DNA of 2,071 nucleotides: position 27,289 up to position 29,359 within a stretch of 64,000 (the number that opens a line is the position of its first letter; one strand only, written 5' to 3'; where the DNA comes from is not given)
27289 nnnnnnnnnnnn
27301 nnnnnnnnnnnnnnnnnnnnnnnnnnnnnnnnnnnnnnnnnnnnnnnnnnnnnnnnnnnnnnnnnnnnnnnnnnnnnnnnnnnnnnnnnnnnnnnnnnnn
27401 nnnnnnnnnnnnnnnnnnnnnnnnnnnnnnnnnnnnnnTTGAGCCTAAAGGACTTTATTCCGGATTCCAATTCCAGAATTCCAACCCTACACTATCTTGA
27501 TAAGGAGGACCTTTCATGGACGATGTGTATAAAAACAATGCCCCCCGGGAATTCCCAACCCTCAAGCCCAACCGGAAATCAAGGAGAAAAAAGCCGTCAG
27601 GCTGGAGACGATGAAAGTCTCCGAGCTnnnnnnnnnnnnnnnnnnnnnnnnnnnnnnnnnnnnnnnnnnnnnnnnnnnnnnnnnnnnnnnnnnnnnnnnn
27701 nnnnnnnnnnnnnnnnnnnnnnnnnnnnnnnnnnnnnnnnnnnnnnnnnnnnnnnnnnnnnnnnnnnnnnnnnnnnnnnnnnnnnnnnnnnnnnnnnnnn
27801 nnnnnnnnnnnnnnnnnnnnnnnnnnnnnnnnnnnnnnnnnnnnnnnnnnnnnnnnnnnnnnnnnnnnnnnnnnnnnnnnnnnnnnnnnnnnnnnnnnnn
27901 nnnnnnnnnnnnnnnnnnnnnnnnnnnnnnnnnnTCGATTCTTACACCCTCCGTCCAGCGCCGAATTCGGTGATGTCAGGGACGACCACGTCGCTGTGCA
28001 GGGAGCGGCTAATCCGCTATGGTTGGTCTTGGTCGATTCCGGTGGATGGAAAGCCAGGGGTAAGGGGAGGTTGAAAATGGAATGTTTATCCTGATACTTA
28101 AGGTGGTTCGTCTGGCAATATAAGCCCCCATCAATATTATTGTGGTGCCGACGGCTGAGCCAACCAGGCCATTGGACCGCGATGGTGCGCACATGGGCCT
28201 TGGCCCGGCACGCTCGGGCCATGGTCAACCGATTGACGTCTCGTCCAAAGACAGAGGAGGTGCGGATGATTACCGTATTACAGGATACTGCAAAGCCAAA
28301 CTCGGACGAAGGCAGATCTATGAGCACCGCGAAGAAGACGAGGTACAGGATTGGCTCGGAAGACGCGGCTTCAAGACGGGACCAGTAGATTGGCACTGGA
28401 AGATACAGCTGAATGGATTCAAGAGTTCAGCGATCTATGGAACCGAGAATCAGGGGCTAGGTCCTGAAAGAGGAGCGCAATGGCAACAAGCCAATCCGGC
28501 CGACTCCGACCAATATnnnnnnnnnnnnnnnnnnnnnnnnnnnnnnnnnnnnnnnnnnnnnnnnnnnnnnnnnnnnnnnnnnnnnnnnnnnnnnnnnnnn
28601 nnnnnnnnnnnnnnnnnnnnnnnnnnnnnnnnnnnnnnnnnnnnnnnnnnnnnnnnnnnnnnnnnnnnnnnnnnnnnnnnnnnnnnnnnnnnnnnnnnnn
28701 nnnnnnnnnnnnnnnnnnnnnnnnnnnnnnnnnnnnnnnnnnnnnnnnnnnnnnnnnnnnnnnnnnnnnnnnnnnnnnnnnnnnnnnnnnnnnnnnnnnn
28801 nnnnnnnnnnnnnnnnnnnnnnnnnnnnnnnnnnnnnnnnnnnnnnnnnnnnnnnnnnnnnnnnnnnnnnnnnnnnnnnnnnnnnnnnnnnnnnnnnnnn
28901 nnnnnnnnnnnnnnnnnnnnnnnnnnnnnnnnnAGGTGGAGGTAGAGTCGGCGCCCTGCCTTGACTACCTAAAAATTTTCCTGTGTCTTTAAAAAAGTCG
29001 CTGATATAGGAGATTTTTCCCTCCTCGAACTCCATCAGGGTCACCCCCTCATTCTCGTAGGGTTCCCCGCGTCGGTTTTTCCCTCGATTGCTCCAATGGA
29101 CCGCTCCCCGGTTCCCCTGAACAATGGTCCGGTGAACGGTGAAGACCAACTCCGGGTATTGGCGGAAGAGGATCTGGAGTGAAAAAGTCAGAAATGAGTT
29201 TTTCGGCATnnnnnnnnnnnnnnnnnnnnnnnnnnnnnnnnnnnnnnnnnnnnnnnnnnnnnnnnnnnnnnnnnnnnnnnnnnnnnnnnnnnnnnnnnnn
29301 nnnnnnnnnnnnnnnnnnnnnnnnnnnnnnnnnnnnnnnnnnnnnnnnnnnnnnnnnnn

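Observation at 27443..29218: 1.8-kb decay zone of gene fragments between an orphan parA and the beta-oxidation cluster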

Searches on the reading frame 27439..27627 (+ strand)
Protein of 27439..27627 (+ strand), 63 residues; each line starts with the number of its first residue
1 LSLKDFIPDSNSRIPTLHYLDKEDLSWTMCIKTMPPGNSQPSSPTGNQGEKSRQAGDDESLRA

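Call 9: search_protein_families(library=pfam, max_evalue=1, proteins=[window:27439-27627:+])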
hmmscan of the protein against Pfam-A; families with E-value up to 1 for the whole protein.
seq(63 aa): 1 family
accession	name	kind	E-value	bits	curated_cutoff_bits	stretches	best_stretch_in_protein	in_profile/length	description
PF02159.20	Oest_recep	-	0.015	16.2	27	1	3-59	74-127/138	Oestrogen receptor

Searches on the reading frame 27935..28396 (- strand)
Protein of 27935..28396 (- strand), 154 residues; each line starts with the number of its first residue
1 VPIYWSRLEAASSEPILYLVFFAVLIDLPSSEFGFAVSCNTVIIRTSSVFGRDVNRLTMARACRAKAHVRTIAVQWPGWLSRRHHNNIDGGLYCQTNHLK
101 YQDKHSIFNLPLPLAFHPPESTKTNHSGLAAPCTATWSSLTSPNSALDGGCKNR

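Call 9: search_protein_families(library=pfam, max_evalue=1, proteins=[window:27935-28396:-])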
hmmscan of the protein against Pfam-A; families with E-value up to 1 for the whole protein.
seq(154 aa): 0 families

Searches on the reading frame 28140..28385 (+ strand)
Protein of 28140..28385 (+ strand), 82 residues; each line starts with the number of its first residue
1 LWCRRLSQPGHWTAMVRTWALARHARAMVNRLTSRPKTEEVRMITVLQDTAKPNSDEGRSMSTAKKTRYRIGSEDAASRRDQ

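Call 9: search_protein_families(library=pfam, max_evalue=1, proteins=[window:28140-28385:+])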
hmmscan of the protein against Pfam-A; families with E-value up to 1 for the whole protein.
seq(82 aa): 1 family
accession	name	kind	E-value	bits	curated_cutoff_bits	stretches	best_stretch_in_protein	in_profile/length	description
PF17110.10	TFB6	-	0.14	12.4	21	1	13-65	93-138/170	Subunit 11 of the general transcription factor TFIIH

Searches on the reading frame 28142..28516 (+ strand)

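Call 9: search_protein_families(library=pfam, max_evalue=1, proteins=[window:28142-28516:+])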
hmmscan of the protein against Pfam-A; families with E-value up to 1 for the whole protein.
seq(125 aa): 1 family
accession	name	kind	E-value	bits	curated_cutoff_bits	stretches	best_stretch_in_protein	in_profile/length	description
PF01585.28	G-patch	-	0.091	13.1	22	1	18-39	18-39/45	G-patch domain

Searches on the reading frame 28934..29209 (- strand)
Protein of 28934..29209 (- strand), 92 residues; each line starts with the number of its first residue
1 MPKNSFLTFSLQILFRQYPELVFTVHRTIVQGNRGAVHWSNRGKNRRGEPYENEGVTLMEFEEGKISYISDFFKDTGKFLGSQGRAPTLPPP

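Call 9: search_protein_families(library=pfam, max_evalue=1, proteins=[window:28934-29209:-])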
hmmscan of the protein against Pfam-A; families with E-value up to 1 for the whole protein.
seq(92 aa): 2 families
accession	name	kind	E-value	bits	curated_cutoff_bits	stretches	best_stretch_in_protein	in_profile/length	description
PF12680.13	SnoaL_2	-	1.6e-10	41.9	27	1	14-68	46-101/102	SnoaL-like domain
PF07366.18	SnoaL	-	0.00011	22.5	28.4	1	11-67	47-111/126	SnoaL-like polyketide cyclase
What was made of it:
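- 28931..29218 (-): SnoaL-like (NTF2-fold) pseudogene: a 92-aa residual ORF plus an out-of-frame N-terminal remnant. SnoaL_2 profile positions 46-101 of 102 only (call 9).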
